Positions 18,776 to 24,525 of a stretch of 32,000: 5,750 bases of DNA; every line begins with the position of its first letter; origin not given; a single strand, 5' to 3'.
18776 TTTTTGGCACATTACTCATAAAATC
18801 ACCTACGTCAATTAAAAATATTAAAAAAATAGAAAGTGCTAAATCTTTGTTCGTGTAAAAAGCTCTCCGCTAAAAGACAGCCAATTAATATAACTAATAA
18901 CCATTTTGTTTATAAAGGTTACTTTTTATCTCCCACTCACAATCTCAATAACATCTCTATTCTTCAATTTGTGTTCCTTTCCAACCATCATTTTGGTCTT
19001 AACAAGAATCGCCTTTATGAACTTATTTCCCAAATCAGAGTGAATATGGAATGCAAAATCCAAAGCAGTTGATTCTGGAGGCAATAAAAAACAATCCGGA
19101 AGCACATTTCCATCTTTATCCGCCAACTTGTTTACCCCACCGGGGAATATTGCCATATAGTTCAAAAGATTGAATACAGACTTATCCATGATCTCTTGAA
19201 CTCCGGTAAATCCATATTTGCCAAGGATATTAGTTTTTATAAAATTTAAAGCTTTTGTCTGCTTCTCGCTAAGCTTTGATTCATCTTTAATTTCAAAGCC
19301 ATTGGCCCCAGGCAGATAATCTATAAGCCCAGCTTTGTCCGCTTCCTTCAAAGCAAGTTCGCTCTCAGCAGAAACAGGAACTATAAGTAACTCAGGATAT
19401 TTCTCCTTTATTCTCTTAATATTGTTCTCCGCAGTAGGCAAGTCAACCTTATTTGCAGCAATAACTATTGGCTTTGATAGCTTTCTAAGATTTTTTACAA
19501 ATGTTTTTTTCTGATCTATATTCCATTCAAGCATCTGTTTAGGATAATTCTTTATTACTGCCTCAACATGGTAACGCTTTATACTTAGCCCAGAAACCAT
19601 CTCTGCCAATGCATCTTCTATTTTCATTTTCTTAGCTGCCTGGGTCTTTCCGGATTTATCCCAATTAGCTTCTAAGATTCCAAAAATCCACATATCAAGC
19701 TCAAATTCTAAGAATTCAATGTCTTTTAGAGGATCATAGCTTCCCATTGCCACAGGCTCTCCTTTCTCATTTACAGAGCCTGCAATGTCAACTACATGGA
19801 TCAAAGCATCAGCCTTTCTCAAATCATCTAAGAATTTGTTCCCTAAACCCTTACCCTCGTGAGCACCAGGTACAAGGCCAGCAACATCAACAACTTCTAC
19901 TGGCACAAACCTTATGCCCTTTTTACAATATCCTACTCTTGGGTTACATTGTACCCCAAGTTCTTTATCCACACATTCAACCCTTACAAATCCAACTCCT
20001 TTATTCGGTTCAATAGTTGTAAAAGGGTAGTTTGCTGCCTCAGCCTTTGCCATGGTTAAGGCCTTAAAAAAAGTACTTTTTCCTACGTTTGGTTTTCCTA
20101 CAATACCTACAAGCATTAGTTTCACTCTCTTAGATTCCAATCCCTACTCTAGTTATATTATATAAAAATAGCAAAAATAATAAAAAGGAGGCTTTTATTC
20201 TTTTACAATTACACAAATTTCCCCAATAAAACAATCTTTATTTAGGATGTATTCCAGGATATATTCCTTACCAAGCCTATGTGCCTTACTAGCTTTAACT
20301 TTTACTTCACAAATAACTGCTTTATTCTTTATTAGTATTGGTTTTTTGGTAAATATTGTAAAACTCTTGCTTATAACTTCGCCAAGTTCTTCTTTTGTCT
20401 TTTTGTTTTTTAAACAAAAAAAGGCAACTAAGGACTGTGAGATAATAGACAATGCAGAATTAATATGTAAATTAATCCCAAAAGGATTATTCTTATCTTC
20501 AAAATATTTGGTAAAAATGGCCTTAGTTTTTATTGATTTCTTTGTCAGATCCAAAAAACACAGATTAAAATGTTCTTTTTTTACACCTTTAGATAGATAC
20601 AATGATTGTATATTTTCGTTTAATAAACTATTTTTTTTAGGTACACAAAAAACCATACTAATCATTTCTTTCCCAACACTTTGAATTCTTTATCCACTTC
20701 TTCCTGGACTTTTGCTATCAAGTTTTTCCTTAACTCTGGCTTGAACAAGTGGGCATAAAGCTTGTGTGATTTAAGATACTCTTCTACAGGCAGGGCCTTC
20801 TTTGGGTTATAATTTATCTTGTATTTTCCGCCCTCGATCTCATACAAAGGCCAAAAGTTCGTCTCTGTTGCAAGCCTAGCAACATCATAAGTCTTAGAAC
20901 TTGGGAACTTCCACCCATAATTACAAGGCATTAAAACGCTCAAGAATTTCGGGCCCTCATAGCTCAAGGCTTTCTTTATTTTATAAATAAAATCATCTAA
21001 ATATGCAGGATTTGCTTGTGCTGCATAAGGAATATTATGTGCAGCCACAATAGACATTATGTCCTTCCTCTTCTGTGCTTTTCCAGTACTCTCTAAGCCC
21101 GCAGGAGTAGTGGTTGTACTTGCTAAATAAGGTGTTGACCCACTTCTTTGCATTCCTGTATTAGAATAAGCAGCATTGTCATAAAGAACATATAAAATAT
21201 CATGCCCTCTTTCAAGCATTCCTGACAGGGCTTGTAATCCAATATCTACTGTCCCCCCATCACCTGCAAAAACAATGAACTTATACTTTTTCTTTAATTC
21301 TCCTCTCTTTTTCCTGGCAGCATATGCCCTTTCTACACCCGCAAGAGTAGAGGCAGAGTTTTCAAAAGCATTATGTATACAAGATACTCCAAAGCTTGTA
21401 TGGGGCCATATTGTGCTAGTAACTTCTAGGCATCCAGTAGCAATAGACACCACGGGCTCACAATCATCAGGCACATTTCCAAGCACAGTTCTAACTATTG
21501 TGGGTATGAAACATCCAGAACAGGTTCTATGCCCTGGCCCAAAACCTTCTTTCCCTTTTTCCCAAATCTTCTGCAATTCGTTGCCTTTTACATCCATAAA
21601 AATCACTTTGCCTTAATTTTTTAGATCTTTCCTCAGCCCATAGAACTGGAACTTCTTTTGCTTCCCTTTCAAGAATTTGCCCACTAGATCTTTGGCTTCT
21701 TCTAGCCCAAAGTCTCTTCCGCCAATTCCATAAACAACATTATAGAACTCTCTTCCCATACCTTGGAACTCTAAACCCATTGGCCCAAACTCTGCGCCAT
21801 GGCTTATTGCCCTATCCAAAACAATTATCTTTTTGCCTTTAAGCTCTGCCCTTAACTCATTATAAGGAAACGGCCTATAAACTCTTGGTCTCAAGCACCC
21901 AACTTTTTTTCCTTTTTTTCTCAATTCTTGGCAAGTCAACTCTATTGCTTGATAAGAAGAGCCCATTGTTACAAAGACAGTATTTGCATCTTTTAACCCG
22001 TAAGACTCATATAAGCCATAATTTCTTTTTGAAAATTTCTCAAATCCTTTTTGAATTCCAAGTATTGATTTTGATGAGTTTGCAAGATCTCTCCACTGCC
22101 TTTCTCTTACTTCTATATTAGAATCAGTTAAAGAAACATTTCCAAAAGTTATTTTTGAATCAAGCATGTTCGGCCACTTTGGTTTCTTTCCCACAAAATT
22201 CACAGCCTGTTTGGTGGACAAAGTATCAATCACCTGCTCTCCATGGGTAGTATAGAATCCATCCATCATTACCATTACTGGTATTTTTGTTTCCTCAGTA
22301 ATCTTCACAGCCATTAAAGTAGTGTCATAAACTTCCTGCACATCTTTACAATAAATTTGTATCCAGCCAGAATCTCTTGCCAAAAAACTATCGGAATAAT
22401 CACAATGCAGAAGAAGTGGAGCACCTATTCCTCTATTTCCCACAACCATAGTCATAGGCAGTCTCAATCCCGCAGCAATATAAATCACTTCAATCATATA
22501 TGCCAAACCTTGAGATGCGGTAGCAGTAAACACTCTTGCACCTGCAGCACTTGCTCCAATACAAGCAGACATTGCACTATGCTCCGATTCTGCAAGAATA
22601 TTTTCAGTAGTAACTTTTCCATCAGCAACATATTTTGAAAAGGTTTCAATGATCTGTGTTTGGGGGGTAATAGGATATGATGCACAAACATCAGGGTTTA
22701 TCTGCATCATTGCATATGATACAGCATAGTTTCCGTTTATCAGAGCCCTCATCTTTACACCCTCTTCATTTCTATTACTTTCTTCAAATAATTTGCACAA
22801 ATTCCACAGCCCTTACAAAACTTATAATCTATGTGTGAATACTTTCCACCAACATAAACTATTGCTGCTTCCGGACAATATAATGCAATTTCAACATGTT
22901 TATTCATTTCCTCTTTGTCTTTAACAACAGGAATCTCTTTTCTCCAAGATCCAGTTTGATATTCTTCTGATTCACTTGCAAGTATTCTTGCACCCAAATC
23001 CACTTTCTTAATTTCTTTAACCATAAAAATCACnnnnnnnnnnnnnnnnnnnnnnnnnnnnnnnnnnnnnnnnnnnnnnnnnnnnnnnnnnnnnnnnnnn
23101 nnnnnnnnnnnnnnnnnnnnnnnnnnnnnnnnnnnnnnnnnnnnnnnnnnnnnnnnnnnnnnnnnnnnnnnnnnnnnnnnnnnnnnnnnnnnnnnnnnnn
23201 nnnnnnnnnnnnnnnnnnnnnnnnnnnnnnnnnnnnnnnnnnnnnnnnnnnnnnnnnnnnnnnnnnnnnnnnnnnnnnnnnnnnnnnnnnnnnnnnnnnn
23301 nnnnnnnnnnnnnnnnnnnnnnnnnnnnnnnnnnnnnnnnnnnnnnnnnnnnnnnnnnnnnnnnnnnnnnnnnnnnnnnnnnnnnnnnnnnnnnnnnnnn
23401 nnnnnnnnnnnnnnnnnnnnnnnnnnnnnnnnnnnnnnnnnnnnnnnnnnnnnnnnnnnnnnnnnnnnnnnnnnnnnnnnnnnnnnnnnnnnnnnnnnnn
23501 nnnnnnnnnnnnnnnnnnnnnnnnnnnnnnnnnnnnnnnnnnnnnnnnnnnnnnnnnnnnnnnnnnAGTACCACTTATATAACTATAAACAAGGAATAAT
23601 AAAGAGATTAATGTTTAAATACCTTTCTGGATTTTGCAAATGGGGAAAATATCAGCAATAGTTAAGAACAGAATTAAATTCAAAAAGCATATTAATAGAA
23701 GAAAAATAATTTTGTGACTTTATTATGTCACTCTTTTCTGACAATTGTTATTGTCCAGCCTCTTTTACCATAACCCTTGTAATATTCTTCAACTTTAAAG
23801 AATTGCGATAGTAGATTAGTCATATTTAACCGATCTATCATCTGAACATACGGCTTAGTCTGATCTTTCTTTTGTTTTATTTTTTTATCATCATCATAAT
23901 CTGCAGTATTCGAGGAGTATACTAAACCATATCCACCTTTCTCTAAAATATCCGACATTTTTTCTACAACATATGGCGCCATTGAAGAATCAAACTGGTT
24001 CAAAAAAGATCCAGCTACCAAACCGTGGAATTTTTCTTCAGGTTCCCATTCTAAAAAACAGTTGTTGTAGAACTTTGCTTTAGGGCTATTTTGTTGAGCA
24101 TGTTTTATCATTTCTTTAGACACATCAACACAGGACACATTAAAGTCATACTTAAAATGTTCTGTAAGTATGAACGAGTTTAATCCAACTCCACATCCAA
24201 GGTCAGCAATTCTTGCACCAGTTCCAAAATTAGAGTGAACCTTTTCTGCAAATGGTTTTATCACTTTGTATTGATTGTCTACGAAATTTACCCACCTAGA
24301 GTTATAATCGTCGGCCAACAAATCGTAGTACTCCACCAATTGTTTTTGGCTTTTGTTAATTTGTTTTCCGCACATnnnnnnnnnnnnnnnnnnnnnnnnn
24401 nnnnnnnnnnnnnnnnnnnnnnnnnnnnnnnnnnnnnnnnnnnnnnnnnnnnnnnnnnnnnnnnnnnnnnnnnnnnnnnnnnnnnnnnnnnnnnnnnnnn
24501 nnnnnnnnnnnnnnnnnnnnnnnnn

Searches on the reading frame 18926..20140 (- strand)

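Call 16: search_protein_families(library=pfam, proteins=[window:18926-20140:-], max_evalue=0.001)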
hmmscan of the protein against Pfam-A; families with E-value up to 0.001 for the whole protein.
window:18926-20140:- (404 aa): 5 families
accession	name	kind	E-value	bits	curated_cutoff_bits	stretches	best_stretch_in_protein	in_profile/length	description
PF08438.16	YGR210-like_G4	-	1.9e-35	122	24.7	1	228-333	1-105/108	Obg-like GTPase YGR210-like, G4 motif-containing domain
PF01926.29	MMR_HSR1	-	4.1e-21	75.6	21.9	1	11-124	2-90/113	50S ribosome-binding GTPase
PF02824.27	TGS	-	7.1e-12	45.6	22.2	1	345-401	9-59/60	TGS domain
PF02421.24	FeoB_N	-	1.4e-09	38.1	27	1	11-49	3-41/156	Ferrous iron transport protein B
PF00009.33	GTP_EFTU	-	2.9e-05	24.2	26.5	0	210-279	109-151/188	Elongation factor Tu GTP binding domain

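Call 75: search_protein_families(library=pfam, proteins=[L092:8154-8633:+], max_evalue=0.01)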
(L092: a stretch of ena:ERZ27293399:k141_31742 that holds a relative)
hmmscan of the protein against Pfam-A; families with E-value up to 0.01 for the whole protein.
L092:8154-8633:+ (159 aa): 1 family
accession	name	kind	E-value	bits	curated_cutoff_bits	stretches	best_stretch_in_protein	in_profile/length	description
PF05901.16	Excalibur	-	0.00058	20.6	22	1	118-156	2-36/36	Excalibur calcium-binding domain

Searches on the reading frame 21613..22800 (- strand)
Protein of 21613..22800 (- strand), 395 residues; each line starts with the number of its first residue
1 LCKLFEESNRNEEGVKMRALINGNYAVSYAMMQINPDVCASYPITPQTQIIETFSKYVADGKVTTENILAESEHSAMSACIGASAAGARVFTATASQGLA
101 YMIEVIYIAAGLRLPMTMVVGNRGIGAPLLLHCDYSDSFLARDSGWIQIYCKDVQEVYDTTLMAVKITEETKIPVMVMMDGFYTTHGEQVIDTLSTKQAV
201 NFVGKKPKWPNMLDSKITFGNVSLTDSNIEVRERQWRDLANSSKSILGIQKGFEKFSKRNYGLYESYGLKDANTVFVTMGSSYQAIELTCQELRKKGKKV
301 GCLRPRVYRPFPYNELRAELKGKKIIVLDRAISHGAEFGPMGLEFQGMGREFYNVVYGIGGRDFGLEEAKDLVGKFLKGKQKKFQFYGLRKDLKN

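Call 16: search_protein_families(library=pfam, proteins=[window:21613-22800:-], max_evalue=0.001)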
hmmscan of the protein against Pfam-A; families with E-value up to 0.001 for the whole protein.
window:21613-22800:- (395 aa): 2 families
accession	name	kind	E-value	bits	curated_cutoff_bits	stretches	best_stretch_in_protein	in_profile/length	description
PF01855.24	POR_N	-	6.9e-65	219.4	27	1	30-242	2-222/231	Pyruvate flavodoxin/ferredoxin oxidoreductase, thiamine diP-bdg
PF17147.9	PFOR_II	-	4.9e-22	78.6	27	1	272-368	1-101/102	Pyruvate:ferredoxin oxidoreductase core domain II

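Call 75: search_protein_families(library=pfam, proteins=[L092:8154-8633:+], max_evalue=0.01)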
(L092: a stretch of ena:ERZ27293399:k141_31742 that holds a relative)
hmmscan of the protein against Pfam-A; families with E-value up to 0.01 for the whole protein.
L092:8154-8633:+ (159 aa): 1 family
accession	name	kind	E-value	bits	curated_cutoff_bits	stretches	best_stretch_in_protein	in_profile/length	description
PF05901.16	Excalibur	-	0.00058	20.6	22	1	118-156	2-36/36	Excalibur calcium-binding domain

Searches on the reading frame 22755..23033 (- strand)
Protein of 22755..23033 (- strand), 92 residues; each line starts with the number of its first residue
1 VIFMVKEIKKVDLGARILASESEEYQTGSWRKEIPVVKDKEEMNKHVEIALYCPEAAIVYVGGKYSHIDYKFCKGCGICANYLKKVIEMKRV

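Call 75: search_protein_families(library=pfam, proteins=[window:22755-23033:-], max_evalue=0.01)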
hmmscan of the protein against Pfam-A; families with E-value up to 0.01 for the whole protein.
window:22755-23033:- (92 aa): 3 families
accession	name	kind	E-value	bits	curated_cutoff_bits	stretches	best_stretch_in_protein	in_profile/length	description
PF13459.11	Fer4_15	-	0.0028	18.8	22.4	0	68-90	3-25/66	4Fe-4S single cluster domain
PF12797.12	Fer4_2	-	0.0088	16.4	24.5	1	67-81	4-18/22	4Fe-4S binding domain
PF00037.32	Fer4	-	0.0094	16.2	21.1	0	68-81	3-16/24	4Fe-4S binding domain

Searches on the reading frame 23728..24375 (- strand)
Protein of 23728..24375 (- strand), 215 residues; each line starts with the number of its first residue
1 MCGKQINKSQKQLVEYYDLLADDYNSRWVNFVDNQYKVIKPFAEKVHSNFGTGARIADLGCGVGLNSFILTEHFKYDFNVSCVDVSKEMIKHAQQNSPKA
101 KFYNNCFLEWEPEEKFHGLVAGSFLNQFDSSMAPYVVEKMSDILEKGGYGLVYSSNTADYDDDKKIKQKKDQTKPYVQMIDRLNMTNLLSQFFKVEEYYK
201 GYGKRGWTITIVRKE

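Call 75: search_protein_families(library=pfam, proteins=[window:23728-24375:-], max_evalue=0.01)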
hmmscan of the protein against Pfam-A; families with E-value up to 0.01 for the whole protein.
window:23728-24375:- (215 aa): 11 families
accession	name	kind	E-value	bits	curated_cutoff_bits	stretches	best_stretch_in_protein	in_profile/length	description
PF13649.12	Methyltransf_25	-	1.9e-11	44.9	27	1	56-148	1-97/97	Methyltransferase domain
PF08242.18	Methyltransf_12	-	3.5e-08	34.5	30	1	58-148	2-96/98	Methyltransferase domain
PF13847.12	Methyltransf_31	-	1.3e-07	31.8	27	1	53-170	4-126/145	Methyltransferase domain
PF08241.18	Methyltransf_11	-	1.4e-06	29.3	21.2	1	58-149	2-92/95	Methyltransferase domain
PF13679.12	Methyltransf_32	-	5.5e-06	26.8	27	1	32-106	6-83/143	Methyltransferase domain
PF13489.12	Methyltransf_23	-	9.9e-06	25.8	27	1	44-189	11-154/164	Methyltransferase domain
PF01209.24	Ubie_methyltran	-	1.8e-05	24.6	20.1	1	16-108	12-103/233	ubiE/COQ5 methyltransferase family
PF03848.20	TehB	-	2.1e-05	24.5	20.4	1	31-160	8-141/193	Tellurite resistance protein TehB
PF02353.26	CMAS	-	8.3e-05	22.5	27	1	30-167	42-179/273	Mycolic acid cyclopropane synthetase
PF05175.20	MTS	-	0.00016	21.8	23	1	52-102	31-80/170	Methyltransferase small domain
PF01135.25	PCMT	-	0.0019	18.5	20.3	1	51-101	72-122/210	Protein-L-isoaspartate(D-aspartate) O-methyltransferase (PCMT)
